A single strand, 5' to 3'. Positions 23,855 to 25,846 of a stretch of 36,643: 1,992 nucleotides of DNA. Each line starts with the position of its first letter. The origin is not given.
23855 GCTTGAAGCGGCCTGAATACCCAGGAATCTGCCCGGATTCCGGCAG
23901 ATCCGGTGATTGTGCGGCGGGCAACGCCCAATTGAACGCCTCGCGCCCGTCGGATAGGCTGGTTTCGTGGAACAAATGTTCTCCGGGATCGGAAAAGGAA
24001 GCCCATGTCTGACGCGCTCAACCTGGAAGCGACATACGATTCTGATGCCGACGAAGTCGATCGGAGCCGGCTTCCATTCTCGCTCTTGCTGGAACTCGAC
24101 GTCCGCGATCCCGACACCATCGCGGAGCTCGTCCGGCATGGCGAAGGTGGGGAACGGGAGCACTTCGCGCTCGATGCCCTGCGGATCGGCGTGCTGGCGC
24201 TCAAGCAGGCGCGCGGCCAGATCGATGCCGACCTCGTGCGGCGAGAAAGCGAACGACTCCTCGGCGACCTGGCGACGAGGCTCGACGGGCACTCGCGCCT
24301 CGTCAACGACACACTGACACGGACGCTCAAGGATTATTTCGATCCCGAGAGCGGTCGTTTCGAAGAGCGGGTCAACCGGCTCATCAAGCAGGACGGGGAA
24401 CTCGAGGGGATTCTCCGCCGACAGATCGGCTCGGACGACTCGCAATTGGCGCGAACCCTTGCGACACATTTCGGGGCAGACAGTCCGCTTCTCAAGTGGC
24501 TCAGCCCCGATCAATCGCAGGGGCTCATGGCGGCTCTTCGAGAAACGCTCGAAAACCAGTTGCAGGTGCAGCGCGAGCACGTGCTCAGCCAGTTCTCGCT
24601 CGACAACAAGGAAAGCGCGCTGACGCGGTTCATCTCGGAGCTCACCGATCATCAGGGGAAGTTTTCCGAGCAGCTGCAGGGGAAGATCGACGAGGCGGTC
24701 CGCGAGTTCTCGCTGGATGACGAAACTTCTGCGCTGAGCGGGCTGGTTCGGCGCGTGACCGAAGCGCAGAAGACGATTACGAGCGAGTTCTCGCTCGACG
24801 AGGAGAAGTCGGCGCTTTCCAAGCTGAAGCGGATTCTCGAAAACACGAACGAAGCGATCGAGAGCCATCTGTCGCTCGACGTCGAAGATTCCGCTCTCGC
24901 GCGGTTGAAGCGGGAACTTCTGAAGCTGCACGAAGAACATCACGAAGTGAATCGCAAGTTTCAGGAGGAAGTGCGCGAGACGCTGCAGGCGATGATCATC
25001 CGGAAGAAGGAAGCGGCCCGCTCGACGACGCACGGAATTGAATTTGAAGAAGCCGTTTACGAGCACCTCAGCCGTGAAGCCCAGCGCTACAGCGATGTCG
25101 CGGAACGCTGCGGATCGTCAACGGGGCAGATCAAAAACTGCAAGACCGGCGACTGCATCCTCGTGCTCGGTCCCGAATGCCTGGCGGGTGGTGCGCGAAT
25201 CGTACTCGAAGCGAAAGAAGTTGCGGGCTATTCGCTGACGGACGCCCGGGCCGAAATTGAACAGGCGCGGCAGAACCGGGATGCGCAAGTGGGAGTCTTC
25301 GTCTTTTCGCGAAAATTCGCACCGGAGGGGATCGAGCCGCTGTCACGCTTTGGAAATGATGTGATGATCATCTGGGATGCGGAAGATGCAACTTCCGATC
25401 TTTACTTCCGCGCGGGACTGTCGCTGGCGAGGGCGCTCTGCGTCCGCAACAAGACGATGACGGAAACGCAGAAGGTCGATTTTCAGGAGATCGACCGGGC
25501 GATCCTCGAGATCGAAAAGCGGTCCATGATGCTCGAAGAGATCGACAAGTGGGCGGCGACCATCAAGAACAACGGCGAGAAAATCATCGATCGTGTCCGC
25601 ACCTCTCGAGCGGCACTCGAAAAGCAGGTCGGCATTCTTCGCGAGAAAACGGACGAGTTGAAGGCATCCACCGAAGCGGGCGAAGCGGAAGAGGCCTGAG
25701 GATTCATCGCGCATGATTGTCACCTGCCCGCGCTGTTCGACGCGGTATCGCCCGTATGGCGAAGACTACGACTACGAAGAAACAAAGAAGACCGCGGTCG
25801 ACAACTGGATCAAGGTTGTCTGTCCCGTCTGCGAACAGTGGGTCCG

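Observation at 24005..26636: Uncharacterised two-gene module: helical-repeat PD-(D/E)xK nuclease-fold protein coupled to a double zinc-ribbon / TM / Tudor-like protein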

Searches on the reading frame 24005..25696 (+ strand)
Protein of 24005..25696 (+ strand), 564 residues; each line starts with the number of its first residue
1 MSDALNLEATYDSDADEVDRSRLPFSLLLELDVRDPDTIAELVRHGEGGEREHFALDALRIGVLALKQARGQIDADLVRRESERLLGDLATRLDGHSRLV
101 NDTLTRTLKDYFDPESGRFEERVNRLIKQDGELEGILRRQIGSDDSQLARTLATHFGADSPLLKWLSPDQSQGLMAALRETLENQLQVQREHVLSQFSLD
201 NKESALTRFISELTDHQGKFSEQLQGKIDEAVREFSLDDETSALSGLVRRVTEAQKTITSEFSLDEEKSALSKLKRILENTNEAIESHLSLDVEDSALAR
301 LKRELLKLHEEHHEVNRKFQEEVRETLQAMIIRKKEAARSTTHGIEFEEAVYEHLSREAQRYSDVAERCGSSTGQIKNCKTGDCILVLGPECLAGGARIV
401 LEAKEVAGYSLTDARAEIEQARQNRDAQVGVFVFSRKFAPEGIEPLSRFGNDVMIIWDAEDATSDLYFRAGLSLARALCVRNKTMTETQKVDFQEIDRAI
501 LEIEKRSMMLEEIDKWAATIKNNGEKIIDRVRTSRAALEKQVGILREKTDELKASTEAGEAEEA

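Call 3: search_protein_families(library=pfam, proteins=[window:24005-25696:+], max_evalue=1)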
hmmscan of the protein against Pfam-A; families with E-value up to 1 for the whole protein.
window:24005-25696:+ (564 aa): 3 families
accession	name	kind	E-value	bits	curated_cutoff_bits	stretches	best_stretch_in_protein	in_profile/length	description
PF09385.16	HisK_N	-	0.12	12.7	24.4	1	498-533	13-48/129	Histidine kinase N terminal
PF12450.13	vWF_A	-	0.23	11.9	25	0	251-283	15-47/94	von Willebrand factor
PF20428.3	Sey1_3HB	-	1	8.6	24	1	179-355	34-198/419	Sey1 three-helix bundle domain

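Call 4: search_protein_families(library=padloc, proteins=[window:24005-25696:+], max_evalue=1)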
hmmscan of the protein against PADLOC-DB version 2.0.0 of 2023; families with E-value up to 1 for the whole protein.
window:24005-25696:+ (564 aa): 1 family
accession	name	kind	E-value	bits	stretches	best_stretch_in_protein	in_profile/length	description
PDLC02665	DndD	-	0.13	8.9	1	181-335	312-453/645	DndD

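Call 5: search_protein_families(library=ncbifam, proteins=[window:24005-25696:+], max_evalue=1)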
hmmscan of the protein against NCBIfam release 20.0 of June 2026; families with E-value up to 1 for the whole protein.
window:24005-25696:+ (564 aa): 1 family
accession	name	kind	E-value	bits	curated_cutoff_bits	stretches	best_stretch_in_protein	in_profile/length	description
NF005542.0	PRK07205.1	subfamily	0.0061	15.3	602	1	125-264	130-264/444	M20 family metallopeptidase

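Call 6: find_homologous_proteins(query=window:24005-25696:+, max_evalue=0.001)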
Query window:24005-25696:+ (564 aa): 2710 proteins with E <= 0.001 among 8000 candidates; the best 120 are listed.
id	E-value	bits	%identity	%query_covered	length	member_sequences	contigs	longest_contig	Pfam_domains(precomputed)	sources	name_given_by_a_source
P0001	0.0e+0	1205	100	100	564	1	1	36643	-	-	-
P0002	1.4e-281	953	79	99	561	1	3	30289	-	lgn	-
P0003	6.0e-234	796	67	100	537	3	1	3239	-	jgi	-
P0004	5.8e-229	779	66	99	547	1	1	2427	-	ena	-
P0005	1.3e-228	778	67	98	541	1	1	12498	-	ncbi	-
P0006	5.9e-213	726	66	94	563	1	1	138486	-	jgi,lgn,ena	-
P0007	2.7e-209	714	64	95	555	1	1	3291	-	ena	-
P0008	1.5e-207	708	63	94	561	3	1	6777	-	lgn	-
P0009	2.5e-207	708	63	95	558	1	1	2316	-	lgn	-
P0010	3.5e-207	707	61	97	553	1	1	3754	-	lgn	-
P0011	1.1e-206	706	63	94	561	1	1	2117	-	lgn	-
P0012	2.8e-206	704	63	95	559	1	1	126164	-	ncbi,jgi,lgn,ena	-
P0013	1.4e-205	702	59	97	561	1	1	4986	-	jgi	-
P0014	3.3e-205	701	63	95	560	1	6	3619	-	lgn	-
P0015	3.6e-205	701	61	98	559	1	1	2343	-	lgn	-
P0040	2.6e-193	662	60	94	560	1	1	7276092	-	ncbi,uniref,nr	ncbi:hypothetical protein [Planctellipticum variicoloris]|uniref:hypothetical protein n=1 Tax=Planct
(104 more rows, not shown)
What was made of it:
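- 24005..25699 (+): Gene A, 564 aa: member of a large unnamed family of helical-repeat plus Mrr-like PD-(D/E)xK nuclease-fold proteins. 2,710 homologues among the 8,000 candidates scored (call 6).
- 2,710 hits, of which the listed top 120 are 56-79% identical over at least 92% of A (call 6).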

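Call 7: search_solved_structures(query=window:24005-25696:+, max_evalue=10, show_alignments=2)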
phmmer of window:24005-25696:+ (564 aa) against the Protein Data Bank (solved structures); distinct sequences matched with E-value up to 10: 0.

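Call 14: find_encoding_contigs(protein=P0040, flank=8000, max_places=2)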
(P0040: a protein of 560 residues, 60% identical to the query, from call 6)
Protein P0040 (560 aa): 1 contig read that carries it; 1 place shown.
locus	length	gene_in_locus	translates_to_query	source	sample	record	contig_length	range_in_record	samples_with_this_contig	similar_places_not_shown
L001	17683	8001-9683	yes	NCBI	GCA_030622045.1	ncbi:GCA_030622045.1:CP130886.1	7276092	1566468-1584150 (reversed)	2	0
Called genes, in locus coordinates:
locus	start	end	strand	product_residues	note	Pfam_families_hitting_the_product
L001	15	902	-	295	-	PF02749:QRPTase_N, PF01729:QRPTase_C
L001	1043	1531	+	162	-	PF13453:Zn_ribbon_TFIIB (weak)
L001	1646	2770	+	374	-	PF05222:AlaDh_PNT_N, PF01262:AlaDh_PNT_C, PF02826:2-Hacid_dh_C (weak)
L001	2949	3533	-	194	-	PF01029:NusB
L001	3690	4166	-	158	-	PF00885:DMRL_synthase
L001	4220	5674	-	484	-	PF07498:Rho_N, PF07497:Rho_RNA_bind, PF00006:ATP-synt_ab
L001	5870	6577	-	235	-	PF01121:CoaE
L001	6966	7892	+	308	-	PF04616:Glyco_hydro_43 (faint)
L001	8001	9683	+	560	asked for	-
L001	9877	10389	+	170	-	PF07977:FabA, PF22818:ApeI-like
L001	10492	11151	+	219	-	PF02390:Methyltransf_4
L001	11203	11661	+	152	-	PF00903:Glyoxalase (weak)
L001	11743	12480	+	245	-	PF01209:Ubie_methyltran, PF05401:NodS (weak), PF13489:Methyltransf_23, PF05175:MTS, PF13847:Methyltransf_31, PF08241:Methyltransf_11, PF08242:Methyltransf_12, PF13649:Methyltransf_25, +2 more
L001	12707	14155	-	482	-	PF07394:DUF1501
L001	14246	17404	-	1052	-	PF13442:Cytochrome_CBB3 (faint), PF07635:PSCyt1, PF07583:PSCyt2, PF13385:Laminin_G_3, PF07587:PSD1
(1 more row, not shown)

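Call 15: find_related_loci(query=A1, collection=genome_contigs, flank=6000)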
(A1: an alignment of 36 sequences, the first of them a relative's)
Query A1 (564 aa) in genome_contigs; peptide patterns used: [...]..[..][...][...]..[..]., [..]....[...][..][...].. (x = any residue, [..] = any of these).
386 stretches matched a pattern; 206 encode a relative of the query (tblastn E <= 1e-3); the best 80 are kept; 80 distinct loci.
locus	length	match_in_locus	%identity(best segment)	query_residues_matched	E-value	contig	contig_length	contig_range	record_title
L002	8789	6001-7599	67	1-555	0e+0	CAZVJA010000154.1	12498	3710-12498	MAG TPA_asm: uncultured Planctomycetaceae bacterium isolate binchicken_co74_29 genome assembly, contig: NODE_9546_length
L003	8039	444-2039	62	23-554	0e+0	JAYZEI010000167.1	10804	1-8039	MAG: Planctomycetota bacterium isolate XB_MAG139 DB_MAG139_0167, whole genome shotgun sequence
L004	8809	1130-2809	61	3-562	0e+0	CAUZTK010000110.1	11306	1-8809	MAG: Planctomycetota bacterium isolate CB6_AW.4 genome assembly, contig: Ga0310123_10003967, whole genome shotgun sequen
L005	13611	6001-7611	61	21-557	0e+0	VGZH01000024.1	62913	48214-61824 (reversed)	MAG: Planctomycetota bacterium isolate K_Offshore_80m_m2_029 K_Offshore_80m_m2_029_Ga0194132_10000825, whole genome shot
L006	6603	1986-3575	59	24-553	0e+0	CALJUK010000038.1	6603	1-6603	MAG TPA_asm: uncultured Planctomycetaceae bacterium isolate SRR7515932_bin.45_CONCOCT_v1.1_MAG genome assembly, contig:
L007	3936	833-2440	59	23-558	0e+0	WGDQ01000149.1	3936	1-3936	MAG: Planctomycetaceae bacterium isolate S146_10 k151_215338, whole genome shotgun sequence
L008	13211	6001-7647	56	1-549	0e+0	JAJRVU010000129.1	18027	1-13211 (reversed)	MAG: Planctomycetota bacterium isolate Dive96_bin10.66 k141_1353428, whole genome shotgun sequence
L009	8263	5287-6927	57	1-553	0e+0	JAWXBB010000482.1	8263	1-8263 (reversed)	MAG: Planctomycetaceae bacterium isolate MP5IB2.78 k99_1959831, whole genome shotgun sequence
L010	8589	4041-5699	57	1-553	0e+0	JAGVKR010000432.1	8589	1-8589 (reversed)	MAG: Planctomycetales bacterium isolate SW_43 c_000000068098, whole genome shotgun sequence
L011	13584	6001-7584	58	26-553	0e+0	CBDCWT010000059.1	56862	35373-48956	MAG: Pirellulaceae bacterium isolate 484d33e6-743c-4544-9e23-d9dd82aab886 genome assembly, contig: contig_59, whole geno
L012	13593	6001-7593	57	23-553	0e+0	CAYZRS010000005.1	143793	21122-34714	MAG TPA_asm: uncultured Pirellulaceae bacterium isolate SRP268394_co2_211 genome assembly, contig: NODE_75_length_143793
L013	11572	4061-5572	59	23-553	0e+0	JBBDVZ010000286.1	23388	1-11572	MAG: Planctomycetaceae bacterium isolate LejiaC_61_11 Lejia_C_5053_length_23388_cov_6, whole genome shotgun sequence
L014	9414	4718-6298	60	23-549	0e+0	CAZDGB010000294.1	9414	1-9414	MAG TPA_asm: uncultured Planctomycetaceae bacterium isolate SRP302895_co1_441 genome assembly, contig: NODE_14754_length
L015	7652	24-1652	57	23-563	0e+0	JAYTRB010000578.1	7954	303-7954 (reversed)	MAG: Planctomycetia bacterium isolate GFS_4725 GFS_4725_577, whole genome shotgun sequence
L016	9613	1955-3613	56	1-554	0e+0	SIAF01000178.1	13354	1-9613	MAG: Planctomycetaceae bacterium isolate Baikal-deep-G167 BACOMB-C22352, whole genome shotgun sequence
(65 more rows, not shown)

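Call 19: find_encoding_contigs(protein=P0002, flank=8000, max_places=3)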
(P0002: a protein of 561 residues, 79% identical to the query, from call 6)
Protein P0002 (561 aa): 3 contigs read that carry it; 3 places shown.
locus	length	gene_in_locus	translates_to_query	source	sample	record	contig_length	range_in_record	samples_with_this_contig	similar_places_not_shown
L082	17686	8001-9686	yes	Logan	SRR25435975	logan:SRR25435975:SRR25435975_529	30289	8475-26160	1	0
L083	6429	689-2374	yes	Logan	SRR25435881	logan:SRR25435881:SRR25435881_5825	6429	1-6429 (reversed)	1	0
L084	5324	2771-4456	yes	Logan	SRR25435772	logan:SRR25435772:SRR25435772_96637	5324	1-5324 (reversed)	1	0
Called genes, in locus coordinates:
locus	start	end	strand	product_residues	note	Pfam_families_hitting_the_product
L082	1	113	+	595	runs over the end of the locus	PF12860:PAS_7 (faint), PF00672:HAMP, PF00989:PAS, PF13188:PAS_8 (faint), PF14501:HATPase_c_5 (faint), PF08448:PAS_4 (weak), PF00512:HisKA, PF02518:HATPase_c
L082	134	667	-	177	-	PF01288:HPPK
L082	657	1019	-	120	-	PF02152:FolB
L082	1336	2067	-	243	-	PF00106:adh_short, PF08659:KR, PF13561:adh_short_C2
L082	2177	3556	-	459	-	PF06439:3keto-disac_hyd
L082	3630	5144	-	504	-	PF07394:DUF1501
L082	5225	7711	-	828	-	PF07635:PSCyt1, PF07583:PSCyt2, PF07587:PSD1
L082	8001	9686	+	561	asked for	-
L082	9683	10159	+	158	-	PF13527:Acetyltransf_9 (weak), PF00583:Acetyltransf_1, PF13673:Acetyltransf_10, PF13508:Acetyltransf_7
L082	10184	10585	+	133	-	-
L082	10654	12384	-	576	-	PF04199:Cyclase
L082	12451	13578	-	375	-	PF00296:Bac_luciferase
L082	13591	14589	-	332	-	PF04199:Cyclase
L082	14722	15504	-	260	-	PF03328:HpcH_HpaI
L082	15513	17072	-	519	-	-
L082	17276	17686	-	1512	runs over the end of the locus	?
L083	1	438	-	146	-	?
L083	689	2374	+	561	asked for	-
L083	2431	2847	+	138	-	PF00583:Acetyltransf_1, PF13527:Acetyltransf_9 (faint), PF13673:Acetyltransf_10, PF13508:Acetyltransf_7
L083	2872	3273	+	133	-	-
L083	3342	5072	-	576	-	PF04199:Cyclase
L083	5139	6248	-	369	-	PF00296:Bac_luciferase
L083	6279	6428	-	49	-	?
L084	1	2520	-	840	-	?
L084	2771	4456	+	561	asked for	-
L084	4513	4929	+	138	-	PF00583:Acetyltransf_1, PF13527:Acetyltransf_9 (faint), PF13673:Acetyltransf_10, PF13508:Acetyltransf_7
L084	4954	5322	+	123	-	?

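Call 20: predict_structure(alignment_id=A1)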
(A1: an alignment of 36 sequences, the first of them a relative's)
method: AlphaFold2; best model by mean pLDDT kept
length: 564 residues; sequences in the alignment: 36
mean_pLDDT: 68.6   pTM: 0.32
mean pLDDT of the five models: 68.6, 67.6, 64.2, 62.7, 61.6
residues with pLDDT >= 90: 47; 70-90: 234; 50-70: 207; < 50: 76
segments of 3 or more residues with pLDDT < 50: 1-23, 130-134, 141-143, 197-199, 201-203, 258-274, 336-344, 562-564
pLDDT, mean of each block of 10 residues (from residue 1): 34 39 53 75 79 78 61 61 77 80 73 58 54 50 52 57 59 70 68 53 53 70 70 58 61 54 42 53 57 64 79 83 80 55 62 90 86 77 89 88 86 90 90 89 86 89 87 89 70 55 64 65 71 76 75 63 49
secondary structure, 60 per line:
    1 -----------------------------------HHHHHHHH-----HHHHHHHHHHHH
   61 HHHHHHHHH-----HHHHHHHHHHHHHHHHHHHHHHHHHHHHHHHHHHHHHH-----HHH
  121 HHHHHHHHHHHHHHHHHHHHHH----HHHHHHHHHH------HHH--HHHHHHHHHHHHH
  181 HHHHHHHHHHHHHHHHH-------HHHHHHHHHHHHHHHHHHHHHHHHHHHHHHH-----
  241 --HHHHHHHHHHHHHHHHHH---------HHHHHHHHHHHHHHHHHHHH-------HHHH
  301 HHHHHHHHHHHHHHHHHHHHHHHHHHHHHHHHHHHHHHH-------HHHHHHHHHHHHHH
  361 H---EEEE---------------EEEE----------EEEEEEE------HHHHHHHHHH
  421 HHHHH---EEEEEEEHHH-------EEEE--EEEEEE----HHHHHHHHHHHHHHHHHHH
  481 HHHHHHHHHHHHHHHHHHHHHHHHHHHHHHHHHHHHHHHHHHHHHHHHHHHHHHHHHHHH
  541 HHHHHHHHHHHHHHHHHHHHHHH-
elements in order: H36-43 H49-69 H75-112 H118-142 H147-156 H168-197 H205-235 H243-260 H270-289 H297-339 H347-361 E365-368 E384-387 E398-404 H411-425 E429-435 E446-449 E452-457 H462-563
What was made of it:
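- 24593..24928 (+): Four F/L-S-L-D-x3-S-A-L repeats (residues 197-308) inside the N-terminal array of long helices (residues about 36-340). AF2 models helices broken at the motifs (call 20).
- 25388..25693 (+): C-terminal long helical region (residues 462-563), a probable coiled coil or oligomerisation element. AF2 secondary structure H462-563, with pLDDT 55-76 beyond residue 490 (call 20).
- On PD-(D/E)xK nuclease superfamily: AF2 gives pLDDT 86-90 over about residues 351-480, with elements H347-361, E365-368, E384-387, E398-404, H411-425 and E429-435 (call 20).
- AF2 pLDDT 86-90 for the core (call 20). AF2 pTM is only 0.32 (call 20), so the arrangement of the helical array is unknown.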

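Call 27: fold_search(model_id=the predicted structure, library=pdb)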
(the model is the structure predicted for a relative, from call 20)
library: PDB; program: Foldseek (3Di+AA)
matches with E <= 10: 365; with E <= 0.001: 0
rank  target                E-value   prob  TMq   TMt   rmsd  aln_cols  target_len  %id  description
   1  3dnx                  3.4e-03  0.96  0.13  0.40  14.8       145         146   13  SPO1766 protein of unknown function from Silicibacter pomeroyi. (released 2008-09-02)
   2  8gy8_A                4.1e-03  0.99  0.15  0.21   5.0       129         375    9  The structure of Bax1 from Pyrococcus furiosus (released 2023-09-27)
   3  6ut7_G                1.0e-02  1.00  0.18  0.24   4.0       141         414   17  Fitted model for the tetradecameric assembly of Thermococcus gammatolerans McrB AAA+ hexamers with bound McrC (released 2020-10-21)
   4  9nl2_A                1.2e-02  0.82  0.14  0.08  18.5       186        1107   14  Structure of R2 retrotransposon protein from Platysternon megacephalum initiating target-primed reverse transcription (released 2025-06-18)
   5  4f0q_D                1.9e-02  0.69  0.14  0.16  12.5       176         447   15  MspJI Restriction Endonuclease - P21 Form (released 2012-08-08)
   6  9bgk_F                2.1e-02  0.72  0.13  0.07   6.8       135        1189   13  Structure of V.cholera DdmDE (2D:1E) in complex with DNA (released 2024-10-23)
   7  4f0p_A                3.9e-02  0.80  0.11  0.14   5.7        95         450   16  MspJI Restriction Endonuclease - P31 Form (released 2012-08-08)
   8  4f0p_B                5.0e-02  0.60  0.12  0.14   7.8       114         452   14  MspJI Restriction Endonuclease - P31 Form (released 2012-08-08)
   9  6hz4_N                5.6e-02  0.72  0.15  0.43   6.7       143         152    7  Structure of McrBC without DNA binding domains (one half of the full complex) (released 2019-07-24)
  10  9dou_A                8.7e-02  0.38  0.12  0.08  17.0       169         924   11  Taeniopygia guttata R2 retrotransposon (R2Tg) initiating target-primed reverse transcription (released 2025-05-21)
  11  6hz4_M                9.9e-02  0.66  0.15  0.23   6.6       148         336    7  Structure of McrBC without DNA binding domains (one half of the full complex) (released 2019-07-24)
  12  9khv_A                1.3e-01  0.60  0.16  0.08   6.1       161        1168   12  Structure of DdmD dimer with ssDNA without nucleotide (released 2025-02-19)
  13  9qcc_M                1.3e-01  0.44  0.10  0.13   5.7       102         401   12  Activated XauSPARDA filament assembly with bound dsDNA substrate (released 2025-12-17)
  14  4f0p_C                1.4e-01  0.41  0.12  0.15   7.2       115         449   12  MspJI Restriction Endonuclease - P31 Form (released 2012-08-08)
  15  6m9g_A                1.5e-01  0.25  0.15  0.27  29.2       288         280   12  BbvCI B2 dimer with Ta6Br14 clusters (released 2018-11-14)
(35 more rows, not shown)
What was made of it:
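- Closest known: McrC, Bax1 and MspJI nuclease domains. Same: They are among the top five structural neighbours of the modelled core (probability 0.69-1.00; 129-176 aligned columns; rmsd 4-5 A for McrC and Bax1, 12.5 A for MspJI; call 27).
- The closest structures are McrC, MspJI, DdmD and SPARDA nucleases, all defence enzymes (call 27).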

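Call 28: search_protein_representatives(alignment_id=A1)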
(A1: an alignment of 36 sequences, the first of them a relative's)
Query: 36 sequences, 561 profile positions. Proteins with E-value up to 0.001 (for the whole library): 2963; up to 1e-10: 1968; up to 1e-30: 688. The best 150 are listed.
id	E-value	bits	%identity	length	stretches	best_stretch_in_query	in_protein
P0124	5.9e-238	807.3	-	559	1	16-557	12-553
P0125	1.9e-229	779.3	-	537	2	261-558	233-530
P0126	2.7e-228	775.4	-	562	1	19-557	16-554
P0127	5.0e-221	751.4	-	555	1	17-559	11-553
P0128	8.6e-220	747.4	-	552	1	19-550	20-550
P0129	1.4e-214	730.1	-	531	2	262-558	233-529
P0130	3.8e-213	725.4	-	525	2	23-271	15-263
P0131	1.1e-211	720.6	-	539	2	25-276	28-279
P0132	4.9e-199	678.8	-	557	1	17-556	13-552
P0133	5.4e-195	665.5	-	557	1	15-557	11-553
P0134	1.7e-193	660.5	-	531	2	260-558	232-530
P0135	1.7e-192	657.3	-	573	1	15-555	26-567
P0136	4.6e-192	655.8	-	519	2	20-273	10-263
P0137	1.3e-188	644.4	-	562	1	22-555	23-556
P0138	1.9e-187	640.5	-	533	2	259-550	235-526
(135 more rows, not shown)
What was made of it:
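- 24005..25699 (+): 2,963 clusters at 50% identity (call 28).
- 2,963 clusters at 50% identity, 688 of them at E<=1e-30 (call 28).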
